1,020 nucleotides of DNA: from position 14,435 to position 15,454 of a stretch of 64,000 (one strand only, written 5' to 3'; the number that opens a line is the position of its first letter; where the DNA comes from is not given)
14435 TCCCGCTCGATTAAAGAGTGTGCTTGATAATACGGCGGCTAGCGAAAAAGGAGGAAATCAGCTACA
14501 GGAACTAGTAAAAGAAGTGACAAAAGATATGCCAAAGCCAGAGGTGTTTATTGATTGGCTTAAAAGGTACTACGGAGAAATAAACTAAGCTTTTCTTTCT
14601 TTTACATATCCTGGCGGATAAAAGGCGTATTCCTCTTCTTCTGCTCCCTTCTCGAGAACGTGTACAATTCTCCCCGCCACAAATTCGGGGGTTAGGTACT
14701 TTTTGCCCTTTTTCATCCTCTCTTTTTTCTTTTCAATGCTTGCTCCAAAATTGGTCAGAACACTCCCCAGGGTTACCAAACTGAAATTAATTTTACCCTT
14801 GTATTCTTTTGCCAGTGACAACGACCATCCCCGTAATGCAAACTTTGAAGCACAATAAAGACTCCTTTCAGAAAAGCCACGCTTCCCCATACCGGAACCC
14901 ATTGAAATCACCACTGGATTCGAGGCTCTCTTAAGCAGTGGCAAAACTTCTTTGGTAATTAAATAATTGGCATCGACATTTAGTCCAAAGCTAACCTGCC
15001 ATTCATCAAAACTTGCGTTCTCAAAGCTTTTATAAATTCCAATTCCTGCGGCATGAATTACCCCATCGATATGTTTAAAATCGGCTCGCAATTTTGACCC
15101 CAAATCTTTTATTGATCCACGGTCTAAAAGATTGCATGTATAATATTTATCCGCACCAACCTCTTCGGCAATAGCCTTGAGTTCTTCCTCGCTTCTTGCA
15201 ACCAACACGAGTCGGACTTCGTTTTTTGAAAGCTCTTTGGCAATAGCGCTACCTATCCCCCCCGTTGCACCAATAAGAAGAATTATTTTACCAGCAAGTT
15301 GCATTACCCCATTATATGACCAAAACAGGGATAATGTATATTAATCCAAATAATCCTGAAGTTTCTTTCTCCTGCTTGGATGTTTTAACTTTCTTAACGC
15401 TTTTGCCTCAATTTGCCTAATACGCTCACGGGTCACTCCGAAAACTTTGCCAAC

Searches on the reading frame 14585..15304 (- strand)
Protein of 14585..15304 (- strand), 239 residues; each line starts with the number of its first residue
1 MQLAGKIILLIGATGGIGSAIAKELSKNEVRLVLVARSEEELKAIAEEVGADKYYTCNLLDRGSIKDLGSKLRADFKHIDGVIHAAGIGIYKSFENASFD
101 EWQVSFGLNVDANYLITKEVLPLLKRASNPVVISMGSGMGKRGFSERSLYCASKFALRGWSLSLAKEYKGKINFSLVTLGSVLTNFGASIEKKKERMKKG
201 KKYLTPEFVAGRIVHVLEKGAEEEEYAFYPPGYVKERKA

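Call 8: search_protein_families(library=pfam, proteins=[window:14585-15304:-], max_evalue=0.001)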
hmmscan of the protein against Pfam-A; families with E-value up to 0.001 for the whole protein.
window:14585-15304:- (239 aa): 8 families
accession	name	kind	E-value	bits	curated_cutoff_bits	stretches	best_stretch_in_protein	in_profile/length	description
PF00106.31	adh_short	-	6.4e-39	133.9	26.6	1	6-194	1-194/195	short chain dehydrogenase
PF13561.12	adh_short_C2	-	2.3e-28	99.8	27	1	12-200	1-194/236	Enoyl-(Acyl carrier protein) reductase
PF08659.16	KR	-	6.5e-13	49.4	22.6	1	8-153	3-152/180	KR domain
PF01370.27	Epimerase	-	6.2e-09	36.1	20.9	1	8-177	1-167/240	NAD dependent epimerase/dehydratase family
PF02719.21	Polysacc_synt_2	-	2.4e-07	30.7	20.2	1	8-202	1-191/293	Polysaccharide biosynthesis protein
PF03435.24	Sacchrp_dh_NADP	-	4.7e-06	27.4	25.1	1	8-68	1-62/129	Saccharopine dehydrogenase NADP binding domain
PF13460.12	NAD_binding_10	-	1.6e-05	25.3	27.2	1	12-88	1-70/184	NAD(P)H-binding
PF01488.26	Shikimate_DH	-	7.6e-05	23.3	24.3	1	3-59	10-66/138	Shikimate / quinate 5-dehydrogenase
